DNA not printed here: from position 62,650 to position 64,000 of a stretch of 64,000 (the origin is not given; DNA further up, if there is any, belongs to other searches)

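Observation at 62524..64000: Cas7-like (type I-G/I-U Csb1-family) gene at the window edge: probable start of a CRISPR-Cas or defence island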

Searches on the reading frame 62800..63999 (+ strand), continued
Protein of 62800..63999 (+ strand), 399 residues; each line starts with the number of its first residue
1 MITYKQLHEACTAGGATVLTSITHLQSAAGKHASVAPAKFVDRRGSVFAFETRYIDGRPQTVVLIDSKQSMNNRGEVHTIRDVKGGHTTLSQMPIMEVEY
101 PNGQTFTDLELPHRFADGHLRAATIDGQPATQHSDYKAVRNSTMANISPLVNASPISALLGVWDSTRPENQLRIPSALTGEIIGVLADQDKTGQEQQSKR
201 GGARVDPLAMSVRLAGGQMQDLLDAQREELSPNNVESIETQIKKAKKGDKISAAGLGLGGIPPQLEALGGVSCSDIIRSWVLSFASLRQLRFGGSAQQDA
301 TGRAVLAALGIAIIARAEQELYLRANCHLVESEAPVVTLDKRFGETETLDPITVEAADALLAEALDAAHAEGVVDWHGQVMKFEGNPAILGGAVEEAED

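Call 18: find_homologous_proteins(query=window:62800-63996:+, max_evalue=0.00001)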
Query window:62800-63996:+ (399 aa): 1316 proteins with E <= 0.00001 among 8000 candidates; the best 120 are listed.
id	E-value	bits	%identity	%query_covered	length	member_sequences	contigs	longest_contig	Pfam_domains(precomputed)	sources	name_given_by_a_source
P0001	3.0e-242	821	94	100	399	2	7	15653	PF09617.16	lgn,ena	-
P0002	2.7e-238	808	91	100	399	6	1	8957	PF09617.16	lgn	-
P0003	2.1e-235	799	90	100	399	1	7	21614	PF09617.16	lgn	-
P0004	6.8e-223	758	85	100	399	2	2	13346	PF09617.16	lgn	-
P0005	2.3e-217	739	84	99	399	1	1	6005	PF09617.16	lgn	-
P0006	4.6e-212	722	81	100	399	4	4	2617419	PF09617.16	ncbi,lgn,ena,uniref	ncbi:type I-G CRISPR-associated RAMP protein Csb1/Cas7g [Corynebacterium auriscanis]|uniref:type I-G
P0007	8.6e-188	642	73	98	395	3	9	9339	PF09617.16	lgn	-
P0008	2.6e-184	631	71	100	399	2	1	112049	PF09617.16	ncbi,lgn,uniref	ncbi:type I-U CRISPR-associated RAMP protein Csb1/Cas7u [Corynebacterium sp. LK2510]|uniref:type I-G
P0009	6.0e-183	626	71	100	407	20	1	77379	PF09617.16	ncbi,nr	ncbi:type I-U CRISPR-associated protein Cas7 [Corynebacterium sp. HMSC061H03]|nr:type I-U CRISPR-ass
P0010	5.4e-166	570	66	99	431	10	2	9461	PF09617.16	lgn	-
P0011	1.5e-164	566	66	99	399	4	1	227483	PF09617.16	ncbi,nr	ncbi:type I-G CRISPR-associated RAMP protein Csb1/Cas7g [Corynebacterium gallinarum]|nr:type I-U CRI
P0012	1.4e-163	562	66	99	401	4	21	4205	PF09617.16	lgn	-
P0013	1.3e-162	559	65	100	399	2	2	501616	PF09617.16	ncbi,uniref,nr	ncbi:type I-G CRISPR-associated RAMP protein Csb1/Cas7g [Corynebacterium cystitidis]|uniref:type I-G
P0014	1.1e-161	556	65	100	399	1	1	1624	PF09617.16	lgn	-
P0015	2.1e-161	555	64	100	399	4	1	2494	PF09617.16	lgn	-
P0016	8.5e-161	553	64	100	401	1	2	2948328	PF09617.16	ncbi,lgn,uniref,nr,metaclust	ncbi:type I-G CRISPR-associated RAMP protein Csb1/Cas7g [Corynebacterium freiburgense]|uniref:type I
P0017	1.2e-159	549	64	100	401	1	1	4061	PF09617.16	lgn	-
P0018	1.8e-159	549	64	100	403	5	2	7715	PF09617.16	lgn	-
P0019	2.4e-158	545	64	99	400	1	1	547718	PF09617.16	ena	-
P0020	6.6e-157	540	64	99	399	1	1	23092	PF09617.16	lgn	-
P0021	2.9e-156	538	63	99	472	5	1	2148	PF09617.16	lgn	-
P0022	4.3e-154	531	63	100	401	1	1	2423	PF09617.16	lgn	-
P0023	1.7e-153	529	62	99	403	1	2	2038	PF09617.16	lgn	-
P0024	2.0e-153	529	60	100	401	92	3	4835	PF09617.16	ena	-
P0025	7.8e-153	527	61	100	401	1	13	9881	PF09617.16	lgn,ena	-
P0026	1.2e-152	526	62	99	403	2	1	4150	PF09617.16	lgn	-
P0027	5.7e-152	524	61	100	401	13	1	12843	PF09617.16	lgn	-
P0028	2.4e-151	522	62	100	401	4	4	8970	PF09617.16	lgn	-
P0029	2.4e-150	519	61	100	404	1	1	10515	PF09617.16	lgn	-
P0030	4.0e-149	515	59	100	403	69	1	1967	PF09617.16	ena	-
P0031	5.5e-149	514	60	99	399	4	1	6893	PF09617.16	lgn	-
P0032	1.2e-148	513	60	100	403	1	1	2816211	PF09617.16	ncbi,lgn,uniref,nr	ncbi:type I-U CRISPR-associated protein Cas7 [Corynebacterium xerosis]|uniref:Type I-U CRISPR-associ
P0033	1.2e-148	513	59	100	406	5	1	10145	PF09617.16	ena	-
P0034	4.2e-148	511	61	99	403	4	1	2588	PF09617.16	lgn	-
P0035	5.9e-148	511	60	100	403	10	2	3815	PF09617.16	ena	-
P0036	2.3e-147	509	61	100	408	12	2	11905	PF09617.16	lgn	-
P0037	3.3e-146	505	58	99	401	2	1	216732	PF09617.16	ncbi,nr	ncbi:hypothetical protein CIP107549_00002 [Corynebacterium diphtheriae]|nr:hypothetical protein CIP1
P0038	3.5e-146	505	59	100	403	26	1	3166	PF09617.16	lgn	-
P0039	4.9e-146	505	61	100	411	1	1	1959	PF09617.16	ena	-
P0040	1.1e-145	503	59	100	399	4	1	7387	PF09617.16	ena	-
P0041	1.4e-145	503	60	99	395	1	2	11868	PF09617.16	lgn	-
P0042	6.1e-145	501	59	100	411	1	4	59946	PF09617.16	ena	-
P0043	9.8e-145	500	60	100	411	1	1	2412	PF09617.16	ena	-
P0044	1.1e-144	500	59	100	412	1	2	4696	PF09617.16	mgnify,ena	mgnify:FL=1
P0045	1.7e-144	500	60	100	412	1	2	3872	PF09617.16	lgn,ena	-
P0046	2.0e-144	499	60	100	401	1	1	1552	PF09617.16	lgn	-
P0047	2.1e-144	499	60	100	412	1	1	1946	PF09617.16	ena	-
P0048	2.2e-144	499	60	100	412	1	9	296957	PF09617.16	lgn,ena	-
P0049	2.3e-144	499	59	100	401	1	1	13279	PF09617.16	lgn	-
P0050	2.3e-144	499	60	100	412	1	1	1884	PF09617.16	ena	-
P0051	3.4e-144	499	60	100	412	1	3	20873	PF09617.16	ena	-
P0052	6.0e-144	498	59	100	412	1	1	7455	PF09617.16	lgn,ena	-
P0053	1.1e-143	497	60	100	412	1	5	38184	PF09617.16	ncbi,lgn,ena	-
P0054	1.1e-143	497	59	100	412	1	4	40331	PF09617.16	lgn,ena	-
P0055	1.3e-143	497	60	100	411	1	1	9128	PF09617.16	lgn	-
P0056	1.4e-143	497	60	100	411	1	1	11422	PF09617.16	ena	-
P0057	1.5e-143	496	59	100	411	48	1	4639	PF09617.16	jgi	-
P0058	1.9e-143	496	60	100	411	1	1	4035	PF09617.16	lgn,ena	-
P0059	1.9e-143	496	59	100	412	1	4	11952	PF09617.16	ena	-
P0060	2.0e-143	496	59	100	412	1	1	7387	PF09617.16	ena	-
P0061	2.6e-143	496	59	100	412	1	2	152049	PF09617.16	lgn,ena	-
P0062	2.8e-143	496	59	100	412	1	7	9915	PF09617.16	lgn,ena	-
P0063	3.4e-143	495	59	100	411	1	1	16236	PF09617.16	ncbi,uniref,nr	ncbi:type I-G CRISPR-associated RAMP protein Csb1/Cas7g [Rothia aeria]|uniref:type I-G CRISPR-associ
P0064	3.4e-143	495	59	100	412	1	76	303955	PF09617.16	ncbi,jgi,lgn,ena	-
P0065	3.8e-143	495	59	100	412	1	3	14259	PF09617.16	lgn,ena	-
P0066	4.3e-143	495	59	100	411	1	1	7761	PF09617.16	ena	-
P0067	4.6e-143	495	59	100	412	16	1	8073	PF09617.16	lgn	-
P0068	4.9e-143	495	59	100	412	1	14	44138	PF09617.16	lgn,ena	-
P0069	4.9e-143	495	59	100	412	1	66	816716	PF09617.16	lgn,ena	-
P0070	5.0e-143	495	59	100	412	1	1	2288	PF09617.16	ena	-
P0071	5.3e-143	495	59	100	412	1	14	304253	PF09617.16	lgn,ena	-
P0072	5.4e-143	495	60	100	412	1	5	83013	PF09617.16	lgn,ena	-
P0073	5.5e-143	495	59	100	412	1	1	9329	PF09617.16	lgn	-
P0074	5.8e-143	495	59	100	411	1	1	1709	PF09617.16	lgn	-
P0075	6.7e-143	494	59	100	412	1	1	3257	PF09617.16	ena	-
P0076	6.7e-143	494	59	100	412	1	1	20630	PF09617.16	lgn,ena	-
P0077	6.8e-143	494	60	100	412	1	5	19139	PF09617.16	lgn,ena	-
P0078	7.0e-143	494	59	100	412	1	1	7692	PF09617.16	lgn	-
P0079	7.9e-143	494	59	100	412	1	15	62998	PF09617.16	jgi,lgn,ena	jgi:CRISPR-associated protein, dpsyc system, GSU0053 family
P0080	8.6e-143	494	59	100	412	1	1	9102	PF09617.16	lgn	-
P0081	8.7e-143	494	59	100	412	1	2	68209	PF09617.16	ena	-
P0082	9.6e-143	494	59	100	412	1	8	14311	PF09617.16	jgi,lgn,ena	jgi:CRISPR-associated protein, dpsyc system, GSU0053 family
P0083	1.0e-142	494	59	100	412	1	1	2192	PF09617.16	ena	-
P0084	1.2e-142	493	58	100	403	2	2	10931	PF09617.16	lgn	-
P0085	1.3e-142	493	59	100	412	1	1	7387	PF09617.16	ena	-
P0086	1.3e-142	493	59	100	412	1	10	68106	PF09617.16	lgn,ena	-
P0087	1.5e-142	493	59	100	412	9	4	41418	PF09617.16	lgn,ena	-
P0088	1.8e-142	493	59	100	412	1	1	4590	PF09617.16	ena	-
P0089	1.9e-142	493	59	100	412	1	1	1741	PF09617.16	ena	-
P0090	2.0e-142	493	60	100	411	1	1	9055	PF09617.16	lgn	-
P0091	2.0e-142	493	59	100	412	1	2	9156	PF09617.16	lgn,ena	-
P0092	2.1e-142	493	60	100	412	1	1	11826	PF09617.16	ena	-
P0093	2.1e-142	493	59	100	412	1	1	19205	PF09617.16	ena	-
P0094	2.5e-142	492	59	100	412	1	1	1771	PF09617.16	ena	-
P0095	2.5e-142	492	59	100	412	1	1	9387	PF09617.16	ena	-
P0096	2.5e-142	492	59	100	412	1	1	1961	PF09617.16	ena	-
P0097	2.6e-142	492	59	100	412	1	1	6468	PF09617.16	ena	-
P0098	2.7e-142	492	59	100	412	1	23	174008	PF09617.16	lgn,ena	-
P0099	3.0e-142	492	59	100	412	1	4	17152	PF09617.16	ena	-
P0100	3.7e-142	492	59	100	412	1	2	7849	PF09617.16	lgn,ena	-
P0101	4.2e-142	492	59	100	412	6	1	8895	PF09617.16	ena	-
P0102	4.4e-142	492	59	100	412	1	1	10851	PF09617.16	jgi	-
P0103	4.5e-142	492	59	100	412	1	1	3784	PF09617.16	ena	-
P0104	4.7e-142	492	59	100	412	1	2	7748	PF09617.16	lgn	-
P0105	5.4e-142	491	58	100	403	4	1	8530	PF09617.16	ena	-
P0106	5.7e-142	491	59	100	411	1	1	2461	PF09617.16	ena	-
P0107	5.8e-142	491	59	100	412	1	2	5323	PF09617.16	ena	-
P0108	6.1e-142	491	59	100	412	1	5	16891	PF09617.16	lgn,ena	-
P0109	6.2e-142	491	59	100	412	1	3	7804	PF09617.16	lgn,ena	-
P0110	6.4e-142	491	59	100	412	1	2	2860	PF09617.16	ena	-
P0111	9.6e-142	491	59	100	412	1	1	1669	PF09617.16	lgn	-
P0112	1.1e-141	490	59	100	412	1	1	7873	PF09617.16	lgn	-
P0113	1.1e-141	490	59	100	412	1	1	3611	PF09617.16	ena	-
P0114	1.1e-141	490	59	100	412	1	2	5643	PF09617.16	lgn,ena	-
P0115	1.2e-141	490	59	100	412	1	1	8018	PF09617.16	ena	-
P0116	1.3e-141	490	59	100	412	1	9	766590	PF09617.16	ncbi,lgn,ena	-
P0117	1.6e-141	490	59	100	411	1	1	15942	PF09617.16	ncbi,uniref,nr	ncbi:type I-G CRISPR-associated RAMP protein Csb1/Cas7g [Rothia aeria]|uniref:type I-G CRISPR-associ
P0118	1.6e-141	490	59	100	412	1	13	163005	PF09617.16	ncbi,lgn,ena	-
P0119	1.9e-141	489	59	100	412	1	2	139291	PF09617.16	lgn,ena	-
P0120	2.1e-141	489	59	100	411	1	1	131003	PF09617.16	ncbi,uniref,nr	ncbi:type I-U CRISPR-associated RAMP protein Csb1/Cas7u [Rothia aeria]|uniref:type I-G CRISPR-associ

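Call 19: find_related_loci(query=window:62800-63996:+, collection=genome_contigs, flank=10000)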
Query window:62800-63996:+ (399 aa) in genome_contigs; peptide patterns used: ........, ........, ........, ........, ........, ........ (x = any residue, [..] = any of these).
291 stretches matched a pattern, but none encodes a relative of the query by tblastn (E <= 1e-3).

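Call 21: find_related_loci(query=A1, collection=genome_contigs, flank=10000)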
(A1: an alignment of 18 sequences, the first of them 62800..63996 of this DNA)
Query A1 (399 aa) in genome_contigs; peptide patterns used: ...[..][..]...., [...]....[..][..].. (x = any residue, [..] = any of these).
433 stretches matched a pattern; 70 encode a relative of the query (tblastn E <= 1e-3); 68 distinct loci.
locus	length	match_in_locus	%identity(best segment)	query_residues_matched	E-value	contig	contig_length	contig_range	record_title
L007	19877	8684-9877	71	1-398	0e+0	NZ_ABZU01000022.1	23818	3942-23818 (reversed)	Corynebacterium amycolatum SK46 contig00032, whole genome shotgun sequence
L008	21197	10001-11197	71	1-399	0e+0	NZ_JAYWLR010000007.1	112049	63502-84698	Corynebacterium sp. LK2510 7, whole genome shotgun sequence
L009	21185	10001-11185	66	1-396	1e-174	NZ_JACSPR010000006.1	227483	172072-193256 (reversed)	Corynebacterium gallinarum strain Sa1YVA5 NODE_6_length_227483_cov_25.342392, whole genome shotgun sequence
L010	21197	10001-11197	61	1-399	1e-151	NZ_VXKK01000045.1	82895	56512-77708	Corynebacterium flavescens strain CCUG 28791T contig_0000045, whole genome shotgun sequence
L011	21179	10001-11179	61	1-393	3e-145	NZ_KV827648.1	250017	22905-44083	Corynebacterium sp. HMSC036D02 Scaffold3, whole genome shotgun sequence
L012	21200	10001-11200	58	1-398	7e-136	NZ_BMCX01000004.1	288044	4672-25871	Corynebacterium pelargi strain CCM 8517 sequence04, whole genome shotgun sequence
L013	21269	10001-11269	52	2-396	3e-124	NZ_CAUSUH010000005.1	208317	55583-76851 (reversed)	MAG: Rothia mucilaginosa isolate DRR247350_bin.8_MetaWRAP_v1.3_MAG ERZ14222122.6, whole genome shotgun sequence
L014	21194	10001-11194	54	2-396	3e-124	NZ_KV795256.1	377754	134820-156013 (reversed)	Rothia sp. HMSC078H08 Scaffold172, whole genome shotgun sequence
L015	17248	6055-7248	54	2-396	3e-124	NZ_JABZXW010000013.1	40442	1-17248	MAG: Rothia sp. (in: high G+C Gram-positive bacteria) isolate JCVI_11_bin.8 NODE_132_length_40442_cov_8.721123, whole ge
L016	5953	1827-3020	53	2-396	2e-123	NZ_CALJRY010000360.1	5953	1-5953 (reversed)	MAG: uncultured Rothia sp. isolate ERR1474580_bin.38_CONCOCT_v1.1_MAG ERZ651106.3701, whole genome shotgun sequence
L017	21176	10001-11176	64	1-393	2e-158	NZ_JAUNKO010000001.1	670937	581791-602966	MAG: Corynebacterium sp. isolate S30M_Sa_49 NODE_1_length_670937_cov_71.123318, whole genome shotgun sequence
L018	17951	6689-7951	50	2-396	6e-121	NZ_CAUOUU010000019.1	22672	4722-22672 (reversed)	MAG: uncultured Rothia sp. isolate SRR8290093_bin.6_MetaWRAP_v1.3_MAG ERZ14214072_318, whole genome shotgun sequence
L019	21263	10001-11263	51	2-396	5e-120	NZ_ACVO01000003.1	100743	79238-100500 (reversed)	Rothia mucilaginosa ATCC 25296 contig00007, whole genome shotgun sequence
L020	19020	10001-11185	51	2-399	3e-119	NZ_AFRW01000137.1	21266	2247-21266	Nesterenkonia sp. F GU5_00148, whole genome shotgun sequence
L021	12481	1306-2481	52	2-396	1e-118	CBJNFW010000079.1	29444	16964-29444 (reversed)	MAG TPA_asm: uncultured Nocardia sp. isolate SRR27822705_binner123_Refined_1 genome assembly, contig: ERZ27338833.516, w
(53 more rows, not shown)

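Call 22: list_cluster_members(proteins=[window:62800-63996:+, window:58253-59221:-, window:59330-60868:-])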
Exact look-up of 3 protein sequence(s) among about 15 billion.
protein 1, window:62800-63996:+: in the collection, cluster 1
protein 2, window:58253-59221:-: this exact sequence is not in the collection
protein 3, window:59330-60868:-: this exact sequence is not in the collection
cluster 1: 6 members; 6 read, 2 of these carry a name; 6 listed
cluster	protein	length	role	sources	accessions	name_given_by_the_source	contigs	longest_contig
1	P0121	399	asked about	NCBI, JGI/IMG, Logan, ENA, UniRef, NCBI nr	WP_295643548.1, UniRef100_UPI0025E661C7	type I-U CRISPR-associated RAMP protein Csb1/Cas7u [uncultured Corynebacterium sp.] | type I-G CRISPR-associated RAMP protein Csb1/Cas7g n=1 Tax=uncultured Corynebacterium sp. ...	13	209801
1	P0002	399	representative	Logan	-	-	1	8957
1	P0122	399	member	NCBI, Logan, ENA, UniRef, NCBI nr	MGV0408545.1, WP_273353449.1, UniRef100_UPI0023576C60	type I-G CRISPR-associated RAMP protein Csb1/Cas7g [Corynebacterium resistens] | type I-G CRISPR-associated RAMP protein Csb1/Cas7g n=1 Tax=Corynebacterium resistens ... | type I-U CRISPR-associated RAMP protein Csb1/Cas7u [Corynebacterium resistens]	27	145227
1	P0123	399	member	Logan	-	-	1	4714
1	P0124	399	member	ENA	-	-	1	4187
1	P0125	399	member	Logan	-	-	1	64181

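Call 28: search_solved_structures(query=window:62800-63996:+, max_evalue=0.01, show_alignments=1)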
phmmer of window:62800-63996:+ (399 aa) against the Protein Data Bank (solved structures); distinct sequences matched with E-value up to 0.01: 0.

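Call 59: search_solved_structures(query=A1, max_evalue=1)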
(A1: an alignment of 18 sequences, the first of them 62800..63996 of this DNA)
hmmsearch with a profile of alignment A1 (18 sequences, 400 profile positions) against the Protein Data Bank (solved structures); distinct sequences matched with E-value up to 1: 1.
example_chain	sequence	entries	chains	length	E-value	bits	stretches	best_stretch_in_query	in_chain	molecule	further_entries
1aa6_A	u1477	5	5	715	0.13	14.1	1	109-144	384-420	FORMATE DEHYDROGENASE H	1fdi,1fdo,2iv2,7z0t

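Call 66: predict_structure(alignment_id=A1)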
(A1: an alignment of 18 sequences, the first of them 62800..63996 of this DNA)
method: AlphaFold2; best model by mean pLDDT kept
length: 399 residues; sequences in the alignment: 18
mean_pLDDT: 81.2   pTM: 0.76
mean pLDDT of the five models: 81.2, 80.6, 77.5, 77.5, 77.4
residues with pLDDT >= 90: 156; 70-90: 162; 50-70: 46; < 50: 35
segments of 3 or more residues with pLDDT < 50: 39-44, 69-71, 201-206, 261-267, 323-326, 393-399
pLDDT, mean of each block of 10 residues (from residue 1): 95 93 76 60 57 84 69 73 91 94 89 83 93 92 92 93 79 87 84 72 48 77 82 87 84 65 52 82 94 93 97 85 52 85 88 93 97 92 88 48
secondary structure, 60 per line:
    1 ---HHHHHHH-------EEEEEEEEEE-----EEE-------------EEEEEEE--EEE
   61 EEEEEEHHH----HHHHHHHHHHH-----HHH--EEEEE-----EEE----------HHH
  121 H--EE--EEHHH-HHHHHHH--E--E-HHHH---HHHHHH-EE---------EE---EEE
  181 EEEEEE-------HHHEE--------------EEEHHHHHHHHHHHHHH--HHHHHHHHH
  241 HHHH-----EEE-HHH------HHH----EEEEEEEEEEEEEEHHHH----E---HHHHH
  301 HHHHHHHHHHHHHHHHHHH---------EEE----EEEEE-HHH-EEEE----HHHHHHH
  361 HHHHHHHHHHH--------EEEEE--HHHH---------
elements in order: H4-10 E18-27 E33-35 E49-55 E58-66 H74-84 E95-99 E105-107 H118-121 H134-140 H148-151 H155-160 E178-186 E213-215 H216-229 H232-244 E250-252 E270-283 H284-287 H296-319 E329-331 E336-340 E346-349 H354-371 E380-384 H387-390

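Call 68: find_encoding_contigs(protein=P0006, flank=3000, max_places=2)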
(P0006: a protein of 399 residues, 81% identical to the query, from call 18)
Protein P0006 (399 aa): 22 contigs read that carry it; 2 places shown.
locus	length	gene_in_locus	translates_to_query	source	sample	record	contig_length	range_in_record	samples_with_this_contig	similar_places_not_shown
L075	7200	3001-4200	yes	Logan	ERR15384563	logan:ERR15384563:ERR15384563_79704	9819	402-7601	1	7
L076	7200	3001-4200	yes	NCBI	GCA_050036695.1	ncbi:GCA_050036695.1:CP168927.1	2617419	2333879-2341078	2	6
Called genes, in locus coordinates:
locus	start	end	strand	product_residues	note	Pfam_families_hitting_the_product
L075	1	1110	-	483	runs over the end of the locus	PF00483:NTP_transferase, PF01128:IspD, PF12804:NTP_transf_3, PF25084:LbH_EIF2B (faint), PF00132:Hexapep (weak), PF25087:GMPPB_C (weak)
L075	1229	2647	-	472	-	PF07690:MFS_1 (weak)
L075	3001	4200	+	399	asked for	PF09617:Cas_GSU0053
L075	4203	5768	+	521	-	-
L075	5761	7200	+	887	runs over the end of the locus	PF22590:Cas3-like_C_2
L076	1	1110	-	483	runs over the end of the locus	PF00483:NTP_transferase, PF01128:IspD, PF12804:NTP_transf_3, PF25084:LbH_EIF2B (faint), PF00132:Hexapep (weak), PF25087:GMPPB_C (weak)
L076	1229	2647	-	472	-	PF07690:MFS_1 (weak)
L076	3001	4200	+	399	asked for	PF09617:Cas_GSU0053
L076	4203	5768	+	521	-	-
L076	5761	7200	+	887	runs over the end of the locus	PF22590:Cas3-like_C_2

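Call 69: find_encoding_contigs(protein=P0004, flank=3000, max_places=2)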
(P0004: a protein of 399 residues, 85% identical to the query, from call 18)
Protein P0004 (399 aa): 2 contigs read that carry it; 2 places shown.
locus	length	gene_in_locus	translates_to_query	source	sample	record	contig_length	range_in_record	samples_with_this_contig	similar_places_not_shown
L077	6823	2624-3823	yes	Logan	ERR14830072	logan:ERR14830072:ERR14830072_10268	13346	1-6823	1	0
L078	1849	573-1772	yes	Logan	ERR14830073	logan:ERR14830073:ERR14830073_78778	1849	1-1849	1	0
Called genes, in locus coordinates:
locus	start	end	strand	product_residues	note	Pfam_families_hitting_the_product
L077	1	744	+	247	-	?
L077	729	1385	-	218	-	PF02592:Vut_1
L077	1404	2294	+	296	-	PF00749:tRNA-synt_1c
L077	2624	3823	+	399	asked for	PF09617:Cas_GSU0053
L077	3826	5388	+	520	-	-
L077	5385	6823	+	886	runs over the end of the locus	PF22590:Cas3-like_C_2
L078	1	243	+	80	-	?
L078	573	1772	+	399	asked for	PF09617:Cas_GSU0053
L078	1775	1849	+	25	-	?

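Call 70: find_encoding_contigs(protein=P0003, flank=3000, max_places=2)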
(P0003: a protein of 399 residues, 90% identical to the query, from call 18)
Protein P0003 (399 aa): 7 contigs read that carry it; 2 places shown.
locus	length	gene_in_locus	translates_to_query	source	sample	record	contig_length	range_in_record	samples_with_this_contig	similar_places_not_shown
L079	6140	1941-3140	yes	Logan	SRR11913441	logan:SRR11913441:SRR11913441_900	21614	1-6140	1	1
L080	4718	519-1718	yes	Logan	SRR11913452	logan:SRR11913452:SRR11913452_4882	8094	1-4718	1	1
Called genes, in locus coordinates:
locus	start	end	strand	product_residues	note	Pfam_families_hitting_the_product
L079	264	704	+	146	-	PF07681:DoxX (weak)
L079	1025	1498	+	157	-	PF02627:CMD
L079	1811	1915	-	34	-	-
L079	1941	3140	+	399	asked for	PF09617:Cas_GSU0053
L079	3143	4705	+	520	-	-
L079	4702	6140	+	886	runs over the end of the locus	PF22590:Cas3-like_C_2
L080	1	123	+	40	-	?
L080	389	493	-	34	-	-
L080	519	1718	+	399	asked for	PF09617:Cas_GSU0053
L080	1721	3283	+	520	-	-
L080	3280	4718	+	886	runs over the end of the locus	PF22590:Cas3-like_C_2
